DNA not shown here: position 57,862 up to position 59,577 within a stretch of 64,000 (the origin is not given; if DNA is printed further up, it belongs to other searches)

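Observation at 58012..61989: Paired FG-GAP beta-propeller fusions to an L,D-transpeptidase and an M14 carboxypeptidase flanking a lipoprotein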

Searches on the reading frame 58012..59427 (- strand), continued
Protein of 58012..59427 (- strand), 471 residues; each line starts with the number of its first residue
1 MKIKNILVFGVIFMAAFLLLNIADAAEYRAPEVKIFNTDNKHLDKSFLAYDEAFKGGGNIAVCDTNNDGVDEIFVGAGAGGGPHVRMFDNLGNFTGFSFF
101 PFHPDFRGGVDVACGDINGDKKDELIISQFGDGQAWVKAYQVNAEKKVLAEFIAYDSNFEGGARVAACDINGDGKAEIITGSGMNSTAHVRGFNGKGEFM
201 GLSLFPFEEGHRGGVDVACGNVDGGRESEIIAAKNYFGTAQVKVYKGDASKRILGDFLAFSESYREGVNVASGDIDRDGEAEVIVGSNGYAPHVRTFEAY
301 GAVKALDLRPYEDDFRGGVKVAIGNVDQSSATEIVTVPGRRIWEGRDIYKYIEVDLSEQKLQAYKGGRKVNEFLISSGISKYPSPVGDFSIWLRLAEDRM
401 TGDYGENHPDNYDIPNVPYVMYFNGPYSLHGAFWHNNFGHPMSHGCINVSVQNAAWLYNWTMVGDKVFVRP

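Call 11: find_homologous_proteins(query=window:58012-59427:-, max_evalue=0.00001)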
Query window:58012-59427:- (471 aa): 3832 proteins with E <= 0.00001 among 8000 candidates; the best 120 are listed.
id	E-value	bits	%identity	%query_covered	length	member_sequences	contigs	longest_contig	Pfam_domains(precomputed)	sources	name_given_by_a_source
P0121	0.0e+0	1089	100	100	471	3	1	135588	PF01839.30,PF13517.13,PF03734.20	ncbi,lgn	-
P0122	2.7e-265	899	79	100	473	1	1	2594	PF01839.30,PF13517.13,PF03734.20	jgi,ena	-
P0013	4.0e-265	898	78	100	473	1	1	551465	PF01839.30,PF25292.1,PF13517.13,PF03734.20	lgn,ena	-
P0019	1.6e-233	794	73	99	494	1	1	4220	PF01839.30,PF13517.13,PF03734.20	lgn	-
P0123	2.8e-219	747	69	99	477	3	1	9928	PF01839.30,PF13517.13,PF03734.20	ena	-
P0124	4.4e-213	727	68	95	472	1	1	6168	PF01839.30,PF13517.13,PF03734.20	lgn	-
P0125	1.9e-212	725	67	99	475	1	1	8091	PF01839.30,PF13517.13,PF03734.20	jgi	-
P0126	2.9e-212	724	66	100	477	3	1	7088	PF01839.30,PF13517.13,PF03734.20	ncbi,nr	ncbi:MAG: L,D-transpeptidase family protein [Parcubacteria group bacterium]|nr:L,D-transpeptidase fa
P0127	2.5e-211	721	67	100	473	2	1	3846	PF01839.30,PF13517.13,PF03734.20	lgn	-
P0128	3.1e-211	721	66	99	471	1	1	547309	PF01839.30,PF13517.13,PF03734.20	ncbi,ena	-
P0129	1.4e-208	712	64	100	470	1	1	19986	PF01839.30,PF13517.13,PF03734.20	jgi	jgi:hypothetical protein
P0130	4.7e-205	700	64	99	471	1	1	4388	PF01839.30,PF13517.13,PF03734.20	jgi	jgi:hypothetical protein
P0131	4.4e-204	697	64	99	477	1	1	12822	PF01839.30,PF13517.13,PF03734.20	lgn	-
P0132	2.6e-203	695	66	95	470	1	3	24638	PF01839.30,PF25292.1,PF13517.13,PF03734.20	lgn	-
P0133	3.5e-202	691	64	99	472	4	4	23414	PF01839.30,PF13517.13,PF03734.20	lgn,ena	-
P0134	2.9e-201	688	63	99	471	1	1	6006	PF01839.30,PF13517.13,PF03734.20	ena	-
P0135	3.0e-200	685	63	100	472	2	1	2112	PF01839.30,PF13517.13,PF03734.20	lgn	-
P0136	5.8e-191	654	60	100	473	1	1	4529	PF01839.30,PF25292.1,PF13517.13,PF03734.20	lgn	-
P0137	1.5e-190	652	61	100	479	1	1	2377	PF01839.30,PF13517.13,PF03734.20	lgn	-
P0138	4.4e-190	651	60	99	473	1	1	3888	PF01839.30,PF13517.13,PF03734.20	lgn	-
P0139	7.3e-190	650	59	100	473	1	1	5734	PF01839.30,PF13517.13,PF03734.20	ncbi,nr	ncbi:L,D-transpeptidase family protein [Patescibacteria group bacterium]|nr:L,D-transpeptidase famil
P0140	2.3e-188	645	60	99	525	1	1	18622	PF01839.30,PF16743.11,PF13517.13,PF03734.20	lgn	-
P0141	1.3e-187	643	58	98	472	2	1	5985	PF01839.30,PF25292.1,PF13517.13,PF03734.20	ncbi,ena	-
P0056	3.1e-187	642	58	99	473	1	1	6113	PF01839.30,PF13517.13,PF03734.20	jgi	jgi:hypothetical protein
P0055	5.5e-182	624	59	98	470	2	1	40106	PF01839.30,PF13517.13,PF03734.20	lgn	-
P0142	6.8e-182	624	57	100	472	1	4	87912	PF01839.30,PF13517.13,PF03734.20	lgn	-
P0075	4.3e-181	621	56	100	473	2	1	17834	PF01839.30,PF25292.1,PF13517.13,PF03734.20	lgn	-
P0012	2.6e-176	606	58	99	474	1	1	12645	PF01839.30,PF25292.1,PF13517.13,PF03734.20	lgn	-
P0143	1.1e-171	590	55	99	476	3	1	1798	PF01839.30,PF13517.13,PF03734.20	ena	-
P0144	1.2e-170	587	57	95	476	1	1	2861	PF01839.30,PF13517.13,PF03734.20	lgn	-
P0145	6.5e-167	575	55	99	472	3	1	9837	PF01839.30,PF13517.13,PF03734.20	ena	-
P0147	2.1e-157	543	52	99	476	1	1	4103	PF01839.30,PF13517.13,PF03734.20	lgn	-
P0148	2.0e-156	540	53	100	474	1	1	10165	PF01839.30,PF13517.13,PF03734.20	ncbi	-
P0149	1.7e-155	537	52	100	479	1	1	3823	PF13517.13,PF03734.20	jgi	jgi:hypothetical protein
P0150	5.3e-154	532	65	73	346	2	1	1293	PF01839.30,PF13517.13,PF03734.20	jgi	-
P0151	8.2e-154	531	52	100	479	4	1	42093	PF03734.20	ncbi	ncbi:MAG: L,D-transpeptidase [Patescibacteria group bacterium]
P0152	6.9e-153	528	49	95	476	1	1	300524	PF01839.30,PF13517.13,PF03734.20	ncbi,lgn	-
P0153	2.2e-149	517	53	96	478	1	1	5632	PF01839.30,PF13517.13,PF03734.20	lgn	-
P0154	2.6e-146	507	48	100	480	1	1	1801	PF01839.30,PF25292.1,PF13517.13,PF03734.20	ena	-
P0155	9.9e-146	505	50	95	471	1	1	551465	PF01839.30,PF13517.13,PF03734.20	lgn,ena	-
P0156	4.6e-145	503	47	100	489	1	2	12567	PF01839.30,PF25292.1,PF13517.13,PF03734.20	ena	-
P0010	4.8e-144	499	51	99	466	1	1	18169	PF01839.30,PF25292.1,PF13517.13,PF03734.20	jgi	jgi:hypothetical protein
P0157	1.9e-143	497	48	100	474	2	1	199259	PF01839.30,PF25292.1,PF13517.13,PF03734.20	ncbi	-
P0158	1.6e-142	494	77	57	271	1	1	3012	PF03734.20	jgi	jgi:hypothetical protein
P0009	2.0e-142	494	51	99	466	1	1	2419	PF01839.30,PF13517.13,PF03734.20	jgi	jgi:hypothetical protein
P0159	7.4e-141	489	48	99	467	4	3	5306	PF01839.30,PF13517.13,PF03734.20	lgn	-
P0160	3.9e-140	486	48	99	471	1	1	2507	PF01839.30,PF21348.4,PF13517.13,PF03734.20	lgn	-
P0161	2.6e-139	484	49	95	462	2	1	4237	PF01839.30,PF13517.13,PF03734.20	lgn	-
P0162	2.4e-136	474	47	99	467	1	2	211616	PF01839.30,PF13517.13,PF03734.20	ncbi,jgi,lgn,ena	ncbi:MAG: L,D-transpeptidase [Patescibacteria group bacterium]|jgi:hypothetical protein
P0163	4.5e-136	473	47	99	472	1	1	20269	PF01839.30,PF25292.1,PF13517.13,PF21602.4,PF03734.20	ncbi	ncbi:MAG: L,D-transpeptidase family protein [Patescibacteria group bacterium]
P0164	9.4e-136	472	48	99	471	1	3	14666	PF01839.30,PF16743.11,PF13517.13,PF03734.20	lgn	-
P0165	1.4e-135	471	48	96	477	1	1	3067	PF01839.30,PF13517.13,PF03734.20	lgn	-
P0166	1.6e-135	471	48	99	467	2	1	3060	PF01839.30,PF13517.13,PF03734.20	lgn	-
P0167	4.1e-135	470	50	98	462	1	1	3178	PF01839.30,PF13517.13,PF03734.20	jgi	jgi:lipoprotein-anchoring transpeptidase ErfK/SrfK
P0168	1.3e-134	468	47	97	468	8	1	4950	PF01839.30,PF13517.13,PF03734.20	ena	-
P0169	1.8e-134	468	47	100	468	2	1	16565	PF01839.30,PF12256.15,PF13517.13,PF03734.20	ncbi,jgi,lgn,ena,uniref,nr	ncbi:MAG: hypothetical protein COY66_05205 [Candidatus Kerfeldbacteria bacterium CG_4_10_14_0_8_um_f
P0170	3.1e-134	467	47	100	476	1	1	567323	PF01839.30,PF13517.13,PF03734.20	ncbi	ncbi:MAG: L,D-transpeptidase family protein [bacterium]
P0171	9.0e-134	465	46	99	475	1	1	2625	PF01839.30,PF16743.11,PF13517.13,PF03734.20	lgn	-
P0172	1.2e-133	465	48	97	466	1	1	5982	PF01839.30,PF16743.11,PF25292.1,PF13517.13,PF03734.20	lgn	-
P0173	1.8e-133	464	48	98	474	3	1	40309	PF01839.30,PF13517.13,PF03734.20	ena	-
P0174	4.3e-133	463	47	100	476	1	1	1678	PF01839.30,PF13517.13,PF03734.20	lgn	-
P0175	5.5e-133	463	50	97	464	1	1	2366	PF01839.30,PF13517.13,PF03734.20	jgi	-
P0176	2.1e-132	461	46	100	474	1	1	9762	PF01839.30,PF13517.13,PF03734.20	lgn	-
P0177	6.8e-132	459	47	99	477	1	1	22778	PF01839.30,PF13517.13,PF03734.20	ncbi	ncbi:L,D-transpeptidase family protein [Patescibacteria group bacterium]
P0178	1.3e-131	458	46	99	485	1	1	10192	PF13517.13,PF03734.20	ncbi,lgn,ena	-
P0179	7.2e-131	456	48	99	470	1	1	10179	PF01839.30,PF13517.13,PF03734.20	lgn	-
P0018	2.2e-129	451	47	97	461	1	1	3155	PF01839.30,PF13517.13,PF03734.20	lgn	-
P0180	2.7e-128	447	47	99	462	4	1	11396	PF01839.30,PF13517.13,PF03734.20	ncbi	ncbi:MAG: L,D-transpeptidase family protein [Parcubacteria group bacterium]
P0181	4.4e-128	447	47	97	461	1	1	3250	PF01839.30,PF13517.13,PF03734.20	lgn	-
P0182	1.2e-127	445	45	99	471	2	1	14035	PF01839.30,PF13517.13,PF03734.20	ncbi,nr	ncbi:L,D-transpeptidase family protein [Patescibacteria group bacterium]|nr:L,D-transpeptidase famil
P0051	6.9e-127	443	44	97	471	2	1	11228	PF01839.30,PF13517.13,PF03734.20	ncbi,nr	ncbi:MAG: L,D-transpeptidase family protein [Patescibacteria group bacterium]|nr:L,D-transpeptidase 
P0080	1.1e-125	439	44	100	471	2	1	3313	PF01839.30,PF13517.13,PF03734.20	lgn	-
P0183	2.6e-125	437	46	100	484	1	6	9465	PF01839.30,PF13517.13,PF03734.20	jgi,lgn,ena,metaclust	metaclust:\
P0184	7.7e-125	436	44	99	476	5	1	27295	PF01839.30,PF13517.13,PF03734.20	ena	-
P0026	1.4e-124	435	44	98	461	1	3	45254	PF01839.30,PF13517.13,PF03734.20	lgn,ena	-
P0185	1.5e-124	435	48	99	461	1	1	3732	PF01839.30,PF13517.13,PF03734.20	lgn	-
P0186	1.7e-124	435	46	96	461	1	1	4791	PF01839.30,PF13517.13,PF03734.20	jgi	jgi:lipoprotein-anchoring transpeptidase ErfK/SrfK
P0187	1.9e-124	435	45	99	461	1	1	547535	PF01839.30,PF13517.13,PF03734.20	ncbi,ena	-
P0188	1.8e-123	431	45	97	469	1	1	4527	PF01839.30,PF13517.13,PF03734.20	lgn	-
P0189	2.6e-123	431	45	97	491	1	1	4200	PF01839.30,PF13517.13,PF03734.20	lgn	-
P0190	3.2e-123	430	45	99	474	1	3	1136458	PF01839.30,PF13517.13,PF03734.20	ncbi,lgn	-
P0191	3.2e-123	430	44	98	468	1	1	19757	PF01839.30,PF13517.13,PF03734.20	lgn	-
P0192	3.8e-123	430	44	100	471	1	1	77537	PF01839.30,PF13517.13,PF03734.20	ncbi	-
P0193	5.5e-123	430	45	98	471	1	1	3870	PF01839.30,PF13517.13,PF03734.20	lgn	-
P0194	6.7e-123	429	48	96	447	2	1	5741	PF01839.30,PF13517.13,PF03734.20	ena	-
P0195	8.7e-123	429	44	97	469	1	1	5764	PF01839.30,PF13517.13,PF03734.20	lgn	-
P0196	3.3e-122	427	45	95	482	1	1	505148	PF01839.30,PF13517.13,PF03734.20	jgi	-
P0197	3.5e-122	427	45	98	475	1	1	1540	PF01839.30,PF13517.13,PF14783.13,PF03734.20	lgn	-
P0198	5.0e-122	427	46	100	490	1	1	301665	PF01839.30,PF13517.13,PF03734.20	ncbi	-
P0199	8.5e-122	426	44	98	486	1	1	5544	PF01839.30,PF13517.13,PF03734.20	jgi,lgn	jgi:hypothetical protein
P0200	8.6e-122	426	46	96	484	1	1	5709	PF01839.30,PF13517.13,PF03734.20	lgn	-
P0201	1.1e-121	425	44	98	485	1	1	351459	PF01839.30,PF13517.13,PF03734.20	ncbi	ncbi:MAG: L,D-transpeptidase family protein [Candidatus Kerfeldbacteria bacterium]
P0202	1.2e-121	425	44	99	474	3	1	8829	PF01839.30,PF21348.4,PF13517.13,PF03734.20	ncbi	-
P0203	3.8e-121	424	45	97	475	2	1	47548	PF01839.30,PF13517.13,PF03734.20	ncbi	-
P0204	7.9e-121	423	45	98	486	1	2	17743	PF01839.30,PF13517.13,PF03734.20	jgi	jgi:hypothetical protein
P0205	2.0e-120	421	44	99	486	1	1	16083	PF01839.30,PF13517.13,PF03734.20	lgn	-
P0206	3.8e-120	420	43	95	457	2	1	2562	PF01839.30,PF13517.13,PF03734.20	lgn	-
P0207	5.6e-120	420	43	99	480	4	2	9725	PF01839.30,PF13517.13,PF03734.20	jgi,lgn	jgi:lipoprotein-anchoring transpeptidase ErfK/SrfK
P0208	6.3e-120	420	44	100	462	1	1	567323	PF01839.30,PF13517.13,PF03734.20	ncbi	ncbi:MAG: L,D-transpeptidase family protein [bacterium]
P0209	2.5e-119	418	44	97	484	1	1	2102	PF01839.30,PF13517.13,PF03734.20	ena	-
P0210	3.7e-119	417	44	98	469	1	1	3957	PF01839.30,PF13517.13,PF03734.20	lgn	-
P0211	3.8e-119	417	44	100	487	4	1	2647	PF01839.30,PF13517.13,PF03734.20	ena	-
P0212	6.2e-119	416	45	100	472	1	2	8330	PF01839.30,PF13517.13,PF03734.20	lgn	-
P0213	7.2e-119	416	45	99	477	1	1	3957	PF01839.30,PF13517.13,PF03734.20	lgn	-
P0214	1.1e-118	416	43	99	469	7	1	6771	PF01839.30,PF13517.13,PF03734.20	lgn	-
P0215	1.5e-118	415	42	99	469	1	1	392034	PF01839.30,PF13517.13,PF03734.20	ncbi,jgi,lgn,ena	ncbi:MAG: L,D-transpeptidase family protein [Patescibacteria group bacterium]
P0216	1.8e-118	415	42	100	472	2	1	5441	PF01839.30,PF13517.13,PF03734.20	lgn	-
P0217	2.1e-118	415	45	97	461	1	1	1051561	PF01839.30,PF13517.13,PF03734.20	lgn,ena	-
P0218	3.8e-118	414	44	95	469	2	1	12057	PF01839.30,PF13517.13,PF03734.20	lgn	-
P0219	5.9e-118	413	42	100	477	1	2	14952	PF01839.30,PF13517.13,PF03734.20,PF23743.2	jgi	-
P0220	1.3e-117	412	42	99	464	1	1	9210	PF01839.30,PF13517.13,PF03734.20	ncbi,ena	-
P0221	3.6e-117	411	43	94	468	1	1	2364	PF01839.30,PF16743.11,PF13517.13,PF03734.20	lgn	-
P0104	3.6e-117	410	45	96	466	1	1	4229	PF01839.30,PF13517.13,PF03734.20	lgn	-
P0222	8.2e-117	409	42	99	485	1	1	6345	PF01839.30,PF13517.13,PF03734.20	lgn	-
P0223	1.4e-116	409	46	91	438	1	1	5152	PF01839.30,PF13517.13,PF03734.20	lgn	-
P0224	1.6e-116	408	44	97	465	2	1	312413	PF01839.30,PF13517.13,PF03734.20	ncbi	ncbi:MAG: L,D-transpeptidase family protein, partial [Patescibacteria group bacterium]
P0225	1.7e-116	408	43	98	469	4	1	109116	PF01839.30,PF21348.4,PF13517.13,PF03734.20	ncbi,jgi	ncbi:MAG: L,D-transpeptidase family protein [Patescibacteria group bacterium]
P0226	2.1e-116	408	43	99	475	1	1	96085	PF01839.30,PF13517.13,PF03734.20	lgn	-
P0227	2.4e-116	408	43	100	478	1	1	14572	PF01839.30,PF13517.13,PF03734.20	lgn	-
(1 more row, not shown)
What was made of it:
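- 58012..59427 (-): Gene for the propeller-YkuD L,D-transpeptidase fusion (471 aa). Identical protein P0121 is in public data (call 11).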

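Call 31: predict_structure(alignment_id=A2)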
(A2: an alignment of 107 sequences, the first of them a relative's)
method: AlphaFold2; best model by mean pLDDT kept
length: 471 residues; sequences in the alignment: 107
mean_pLDDT: 95.8   pTM: 0.89
mean pLDDT of the five models: 95.8, 95.5, 95.5, 95.5, 95.2
residues with pLDDT >= 90: 432; 70-90: 33; 50-70: 6; < 50: 0
segments of 3 or more residues with pLDDT < 50: none
pLDDT, mean of each block of 10 residues (from residue 1): 81 85 80 98 98 97 98 97 96 98 97 98 98 97 98 97 98 98 96 98 96 97 97 97 95 98 96 97 96 97 97 95 96 97 89 98 95 98 98 98 90 97 97 96 96 98 98 96
secondary structure, 60 per line:
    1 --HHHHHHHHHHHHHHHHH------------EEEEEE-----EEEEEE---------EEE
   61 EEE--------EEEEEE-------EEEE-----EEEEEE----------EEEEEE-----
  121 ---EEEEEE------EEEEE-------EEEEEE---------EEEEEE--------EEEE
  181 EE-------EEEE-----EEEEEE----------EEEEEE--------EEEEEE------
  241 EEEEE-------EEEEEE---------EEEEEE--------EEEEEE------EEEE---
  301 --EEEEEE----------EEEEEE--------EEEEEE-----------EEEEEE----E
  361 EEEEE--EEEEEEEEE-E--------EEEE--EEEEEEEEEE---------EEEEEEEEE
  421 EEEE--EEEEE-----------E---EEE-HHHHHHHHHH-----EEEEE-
elements in order: H3-19 E32-37 E43-48 E58-63 E72-77 E85-88 E94-99 E110-115 E124-129 E136-140 E148-153 E163-168 E177-182 E190-193 E199-204 E215-220 E229-234 E241-245 E253-258 E268-273 E282-287 E294-297 E303-308 E319-324 E333-338 E350-355 E360-365 E368-376 E387-390 E393-402 E412-424 E427-431 E447-449 H451-460 E466-470
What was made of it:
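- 58012..59427 (-): AF2 pLDDT 95.8 (call 31).
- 59353..59427 (-): Signal peptide of the LDT fusion (aa 1-25, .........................|AE). Modelled as helix 3-19 (call 31).
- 58408..59340 (-): Six-bladed FG-GAP/VCBS beta-propeller of the LDT fusion (aa 30-340). 24 strands between residues 32 and 338 (call 31).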

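Call 35: fold_search(model_id=the predicted structure, library=pdb)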
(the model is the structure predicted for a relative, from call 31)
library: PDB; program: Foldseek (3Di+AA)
matches with E <= 10: 1055; with E <= 0.001: 243
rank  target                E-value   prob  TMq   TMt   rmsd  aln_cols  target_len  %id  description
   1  4xvo_A                1.6e-09  1.00  0.25  0.54  14.2       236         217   18  L,D-transpeptidase from Mycobacterium smegmatis (released 2015-02-11)
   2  4jmn                  4.7e-09  1.00  0.25  0.54  13.2       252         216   17  Crystal structure of LD transpeptidase LdtMt1 from M. tuberculosis (released 2013-10-23)
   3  6d51                  1.2e-08  1.00  0.25  0.49  13.3       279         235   17  Crystal structure of L,D-transpeptidase 3 from Mycobacterium tuberculosis in complex with a faropenem-derived adduct (released 2019-02-27)
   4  6d4k                  1.6e-08  1.00  0.25  0.49  13.3       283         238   17  Crystal structure of L,D-transpeptidase 3 from Mycobacterium tuberculosis at 1.32 A resolution (released 2019-02-27)
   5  6fj1_A                5.2e-08  1.00  0.24  0.44  15.2       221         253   19  Structure of the Ldtfm-avibactam carbamoyl enzyme (released 2019-01-30)
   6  2hkl_A                1.0e-07  1.00  0.24  0.45  15.2       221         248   18  Crystal structure of Enterococcus faecium L,D-transpeptidase C442S mutant (released 2007-05-22)
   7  4k73                  1.1e-07  1.00  0.23  0.48  14.2       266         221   18  X-ray crystal structure of an L,D-transpeptidase from Mycobacterium tuberculosis H37Rv (released 2013-06-12)
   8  4cag                  1.1e-07  1.00  0.33  0.28  20.3       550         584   14  Bacillus licheniformis Rhamnogalacturonan Lyase PL11 (released 2014-10-15)
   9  4qr7                  1.2e-07  1.00  0.25  0.33  19.6       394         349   15  Structure and specificity of L-D-Transpeptidase from Mycobacterium tuberculosis and antibiotic resistance: Calcium bindi (released 2015-07-29)
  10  5uwv_B                1.4e-07  1.00  0.22  0.31  20.6       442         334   16  Crystal structure of Mycobacterium abscessus L,D-transpeptidase 2 (released 2017-08-16)
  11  5uwv_A                1.4e-07  1.00  0.23  0.32  20.4       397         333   15  Crystal structure of Mycobacterium abscessus L,D-transpeptidase 2 (released 2017-08-16)
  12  5bmq                  1.5e-07  1.00  0.22  0.49   4.6       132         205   22  Crystal structure of L,D-transpeptidase (Yku) from Stackebrandtia nassauensis (released 2015-06-03)
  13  3zg4_MODEL_1_A        1.6e-07  1.00  0.24  0.81   2.0       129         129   31  NMR structure of the catalytic domain from E. faecium L,D- transpeptidase (released 2013-04-24)
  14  2zuy                  1.6e-07  1.00  0.32  0.26  20.5       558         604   13  Crystal structure of exotype rhamnogalacturonan lyase YesX (released 2009-02-03)
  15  3vyp_B                1.7e-07  1.00  0.25  0.43  15.0       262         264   18  Crystal structure of Mycobacterium tuberculosis L,D-transpeptidase LdtMt2-N140 adduct with meropenem (released 2013-06-19)
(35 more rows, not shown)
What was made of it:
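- Closest known: UmbA4 C-terminal six-bladed propeller lectin of Streptomyces umbrella toxins. Same: It is a structural match to the model (E 1.5e-6, call 35).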
